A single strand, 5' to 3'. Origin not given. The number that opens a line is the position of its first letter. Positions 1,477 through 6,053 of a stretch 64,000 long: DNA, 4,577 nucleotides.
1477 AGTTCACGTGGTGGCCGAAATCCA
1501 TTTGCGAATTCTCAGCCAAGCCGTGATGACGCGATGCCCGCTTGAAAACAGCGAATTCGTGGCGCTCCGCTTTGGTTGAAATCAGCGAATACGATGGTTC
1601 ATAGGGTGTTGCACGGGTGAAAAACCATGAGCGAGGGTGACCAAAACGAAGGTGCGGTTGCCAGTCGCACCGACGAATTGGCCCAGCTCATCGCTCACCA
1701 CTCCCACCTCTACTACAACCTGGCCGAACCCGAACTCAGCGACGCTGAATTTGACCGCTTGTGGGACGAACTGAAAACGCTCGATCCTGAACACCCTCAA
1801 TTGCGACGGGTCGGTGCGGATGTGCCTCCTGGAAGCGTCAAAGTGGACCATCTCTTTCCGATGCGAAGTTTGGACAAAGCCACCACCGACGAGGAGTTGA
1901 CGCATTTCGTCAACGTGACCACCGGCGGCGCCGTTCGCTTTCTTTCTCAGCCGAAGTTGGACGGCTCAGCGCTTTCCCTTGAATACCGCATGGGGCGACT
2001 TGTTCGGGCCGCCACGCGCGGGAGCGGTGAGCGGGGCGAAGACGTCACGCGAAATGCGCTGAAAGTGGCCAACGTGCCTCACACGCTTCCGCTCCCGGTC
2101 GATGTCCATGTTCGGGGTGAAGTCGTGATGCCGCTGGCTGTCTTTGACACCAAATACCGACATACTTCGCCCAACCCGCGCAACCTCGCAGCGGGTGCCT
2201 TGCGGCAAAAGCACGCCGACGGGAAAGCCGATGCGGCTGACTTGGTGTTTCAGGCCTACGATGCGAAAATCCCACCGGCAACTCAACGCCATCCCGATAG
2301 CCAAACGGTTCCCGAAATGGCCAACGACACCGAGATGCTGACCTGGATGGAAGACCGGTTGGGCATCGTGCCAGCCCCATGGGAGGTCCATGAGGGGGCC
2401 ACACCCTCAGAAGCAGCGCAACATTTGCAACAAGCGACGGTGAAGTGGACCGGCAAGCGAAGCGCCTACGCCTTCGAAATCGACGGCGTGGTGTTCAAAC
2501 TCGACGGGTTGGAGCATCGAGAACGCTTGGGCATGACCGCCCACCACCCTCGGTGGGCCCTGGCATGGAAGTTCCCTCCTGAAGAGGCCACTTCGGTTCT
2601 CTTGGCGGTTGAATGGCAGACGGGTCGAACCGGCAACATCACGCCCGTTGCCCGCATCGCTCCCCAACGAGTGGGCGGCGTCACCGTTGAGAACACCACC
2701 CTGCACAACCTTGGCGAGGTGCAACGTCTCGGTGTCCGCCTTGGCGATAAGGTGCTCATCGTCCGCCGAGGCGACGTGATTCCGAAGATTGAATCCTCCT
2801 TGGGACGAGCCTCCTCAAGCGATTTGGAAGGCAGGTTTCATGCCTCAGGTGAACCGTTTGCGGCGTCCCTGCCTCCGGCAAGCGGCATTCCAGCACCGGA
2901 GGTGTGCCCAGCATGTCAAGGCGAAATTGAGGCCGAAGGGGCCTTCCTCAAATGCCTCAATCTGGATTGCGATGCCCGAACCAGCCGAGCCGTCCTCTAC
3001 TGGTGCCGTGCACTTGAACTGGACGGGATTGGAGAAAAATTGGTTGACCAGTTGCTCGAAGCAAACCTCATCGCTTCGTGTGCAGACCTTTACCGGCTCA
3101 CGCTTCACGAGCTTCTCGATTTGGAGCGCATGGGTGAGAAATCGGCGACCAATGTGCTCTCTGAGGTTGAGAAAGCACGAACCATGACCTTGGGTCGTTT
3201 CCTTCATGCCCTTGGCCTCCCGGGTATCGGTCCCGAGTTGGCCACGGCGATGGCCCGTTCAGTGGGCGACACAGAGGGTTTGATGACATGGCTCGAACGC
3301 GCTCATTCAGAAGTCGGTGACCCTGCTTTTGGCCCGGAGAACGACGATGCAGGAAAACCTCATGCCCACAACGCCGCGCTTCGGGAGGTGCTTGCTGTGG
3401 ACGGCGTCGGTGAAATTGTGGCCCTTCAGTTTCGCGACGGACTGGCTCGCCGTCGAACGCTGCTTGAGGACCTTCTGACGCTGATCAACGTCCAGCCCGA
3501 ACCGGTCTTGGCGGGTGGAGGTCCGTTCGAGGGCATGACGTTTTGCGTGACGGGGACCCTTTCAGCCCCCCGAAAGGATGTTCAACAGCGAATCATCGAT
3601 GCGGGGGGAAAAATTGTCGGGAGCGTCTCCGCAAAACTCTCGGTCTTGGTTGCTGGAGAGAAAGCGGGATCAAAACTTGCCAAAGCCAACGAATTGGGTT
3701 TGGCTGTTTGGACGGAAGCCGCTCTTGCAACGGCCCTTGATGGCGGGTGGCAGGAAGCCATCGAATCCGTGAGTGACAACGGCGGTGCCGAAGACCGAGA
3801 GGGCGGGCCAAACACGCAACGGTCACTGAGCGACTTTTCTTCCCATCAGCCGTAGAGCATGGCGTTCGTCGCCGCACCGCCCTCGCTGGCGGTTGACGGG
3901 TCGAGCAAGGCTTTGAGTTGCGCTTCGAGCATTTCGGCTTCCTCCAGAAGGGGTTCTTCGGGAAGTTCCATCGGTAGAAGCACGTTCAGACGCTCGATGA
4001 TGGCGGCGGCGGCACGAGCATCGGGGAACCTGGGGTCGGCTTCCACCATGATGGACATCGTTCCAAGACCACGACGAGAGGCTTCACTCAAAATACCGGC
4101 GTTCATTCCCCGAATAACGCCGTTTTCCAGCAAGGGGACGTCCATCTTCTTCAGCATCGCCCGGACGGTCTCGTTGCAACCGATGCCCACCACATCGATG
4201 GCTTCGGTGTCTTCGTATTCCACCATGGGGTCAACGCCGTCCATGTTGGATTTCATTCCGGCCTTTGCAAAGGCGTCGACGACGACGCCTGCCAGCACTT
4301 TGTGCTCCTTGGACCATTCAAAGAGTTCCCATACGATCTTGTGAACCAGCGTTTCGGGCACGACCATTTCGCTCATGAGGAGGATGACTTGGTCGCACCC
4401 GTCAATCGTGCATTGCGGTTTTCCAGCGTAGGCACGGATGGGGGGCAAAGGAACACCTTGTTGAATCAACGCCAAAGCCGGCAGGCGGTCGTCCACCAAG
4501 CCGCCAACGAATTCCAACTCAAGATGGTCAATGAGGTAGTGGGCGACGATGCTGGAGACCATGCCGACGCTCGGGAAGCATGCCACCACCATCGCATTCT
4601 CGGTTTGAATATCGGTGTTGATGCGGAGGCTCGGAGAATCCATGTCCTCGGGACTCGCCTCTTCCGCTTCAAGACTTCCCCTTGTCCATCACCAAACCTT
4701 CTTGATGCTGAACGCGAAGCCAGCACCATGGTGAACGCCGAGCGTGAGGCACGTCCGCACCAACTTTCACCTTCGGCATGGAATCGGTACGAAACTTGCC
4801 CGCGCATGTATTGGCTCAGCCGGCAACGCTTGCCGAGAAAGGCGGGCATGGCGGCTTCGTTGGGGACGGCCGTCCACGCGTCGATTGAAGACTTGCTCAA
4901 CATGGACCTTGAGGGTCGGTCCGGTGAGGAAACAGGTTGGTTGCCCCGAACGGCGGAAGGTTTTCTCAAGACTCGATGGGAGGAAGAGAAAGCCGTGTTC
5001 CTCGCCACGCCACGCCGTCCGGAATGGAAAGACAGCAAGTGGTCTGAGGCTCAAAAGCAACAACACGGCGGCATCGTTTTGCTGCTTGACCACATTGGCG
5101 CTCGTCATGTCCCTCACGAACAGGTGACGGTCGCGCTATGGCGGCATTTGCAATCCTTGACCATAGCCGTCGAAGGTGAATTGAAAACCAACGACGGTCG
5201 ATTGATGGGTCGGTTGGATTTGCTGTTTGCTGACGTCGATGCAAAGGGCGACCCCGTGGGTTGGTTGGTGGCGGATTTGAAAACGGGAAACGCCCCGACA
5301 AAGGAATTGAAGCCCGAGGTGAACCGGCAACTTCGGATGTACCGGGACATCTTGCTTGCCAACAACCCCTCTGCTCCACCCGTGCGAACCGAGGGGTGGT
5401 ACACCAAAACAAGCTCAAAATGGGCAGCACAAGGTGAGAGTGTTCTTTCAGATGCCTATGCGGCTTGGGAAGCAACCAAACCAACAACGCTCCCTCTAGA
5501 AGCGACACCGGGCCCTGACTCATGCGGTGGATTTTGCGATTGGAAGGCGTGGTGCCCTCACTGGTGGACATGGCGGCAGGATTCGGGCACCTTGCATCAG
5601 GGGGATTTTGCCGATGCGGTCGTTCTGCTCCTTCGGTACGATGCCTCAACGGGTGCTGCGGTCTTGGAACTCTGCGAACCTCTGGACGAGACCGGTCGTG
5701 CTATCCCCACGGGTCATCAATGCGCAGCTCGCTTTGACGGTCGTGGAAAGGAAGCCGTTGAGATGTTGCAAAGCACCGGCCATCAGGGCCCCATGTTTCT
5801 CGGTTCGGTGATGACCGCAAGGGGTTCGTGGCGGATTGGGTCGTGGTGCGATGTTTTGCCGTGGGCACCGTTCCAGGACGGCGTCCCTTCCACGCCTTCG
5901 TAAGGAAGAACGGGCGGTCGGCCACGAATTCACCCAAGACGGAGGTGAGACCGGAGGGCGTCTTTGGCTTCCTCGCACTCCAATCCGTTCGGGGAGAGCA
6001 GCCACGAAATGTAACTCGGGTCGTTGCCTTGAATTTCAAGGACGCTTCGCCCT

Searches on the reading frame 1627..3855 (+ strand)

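Call 9: search_protein_families(library=pfam, proteins=[window:1627-3855:+], max_evalue=0.001)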
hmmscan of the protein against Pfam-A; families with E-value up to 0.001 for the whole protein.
window:1627-3855:+ (742 aa): 8 families
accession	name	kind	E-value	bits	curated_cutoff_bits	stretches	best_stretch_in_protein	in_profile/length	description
PF01653.23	DNA_ligase_aden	-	5.9e-50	170.6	27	1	72-319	6-253/253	NAD-dependent DNA ligase adenylation domain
PF03120.22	DNA_ligase_OB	-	1.5e-24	86.1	32.9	1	323-394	2-73/79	NAD-dependent DNA ligase OB-fold domain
PF00533.33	BRCT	-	3.8e-11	43.5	21.3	1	632-698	4-72/78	BRCA1 C Terminus (BRCT) domain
PF14520.12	HHH_5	-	3.3e-10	40.7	27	1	463-515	5-56/57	Helix-hairpin-helix domain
PF22745.1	Nlig-Ia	-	6.3e-08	33.6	27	1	14-59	5-50/92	DNA ligase-like, N-terminal NAD+-binding domain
PF12738.14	PTCB-BRCT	-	3e-06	27.6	22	1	637-694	1-58/63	twin BRCT domain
PF12826.13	HHH_2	-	5.5e-05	23.7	27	0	524-554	1-31/64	Helix-hairpin-helix motif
PF16589.12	BRCT_2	-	0.00042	21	27.3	1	634-689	3-59/86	BRCT domain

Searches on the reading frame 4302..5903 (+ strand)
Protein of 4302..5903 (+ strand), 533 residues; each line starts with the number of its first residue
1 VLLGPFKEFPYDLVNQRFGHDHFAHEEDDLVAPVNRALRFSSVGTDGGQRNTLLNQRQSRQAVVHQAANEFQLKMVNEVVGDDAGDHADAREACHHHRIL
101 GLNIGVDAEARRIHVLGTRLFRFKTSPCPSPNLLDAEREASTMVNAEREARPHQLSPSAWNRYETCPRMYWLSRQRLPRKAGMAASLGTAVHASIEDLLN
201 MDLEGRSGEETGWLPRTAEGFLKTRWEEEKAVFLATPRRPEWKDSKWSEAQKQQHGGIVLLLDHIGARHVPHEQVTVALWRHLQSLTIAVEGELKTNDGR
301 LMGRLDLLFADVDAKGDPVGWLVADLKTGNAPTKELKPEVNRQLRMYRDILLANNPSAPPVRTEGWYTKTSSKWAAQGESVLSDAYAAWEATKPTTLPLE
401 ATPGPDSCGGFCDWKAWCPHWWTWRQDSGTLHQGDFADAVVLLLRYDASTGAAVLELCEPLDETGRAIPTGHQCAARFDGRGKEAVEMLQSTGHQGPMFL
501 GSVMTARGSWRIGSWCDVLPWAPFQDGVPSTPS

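Call 9: search_protein_families(library=pfam, proteins=[window:4302-5903:+], max_evalue=0.001)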
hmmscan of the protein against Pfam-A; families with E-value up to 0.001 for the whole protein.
window:4302-5903:+ (533 aa): 1 family
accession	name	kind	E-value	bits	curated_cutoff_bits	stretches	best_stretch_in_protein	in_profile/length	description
PF12705.13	PDDEXK_1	-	3.8e-19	70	22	1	154-419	1-247/247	PD-(D/E)XK nuclease superfamily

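Call 60: search_protein_families(library=padloc, proteins=[window:4302-5903:+], max_evalue=0.001)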
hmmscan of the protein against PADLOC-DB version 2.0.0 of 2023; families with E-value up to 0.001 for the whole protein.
window:4302-5903:+ (533 aa): 1 family
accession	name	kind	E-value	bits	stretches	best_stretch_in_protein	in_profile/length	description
PDLC00059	DruK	-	9.5e-10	36.1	1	286-423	111-240/326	PD-(D/E)XK nuclease superfamily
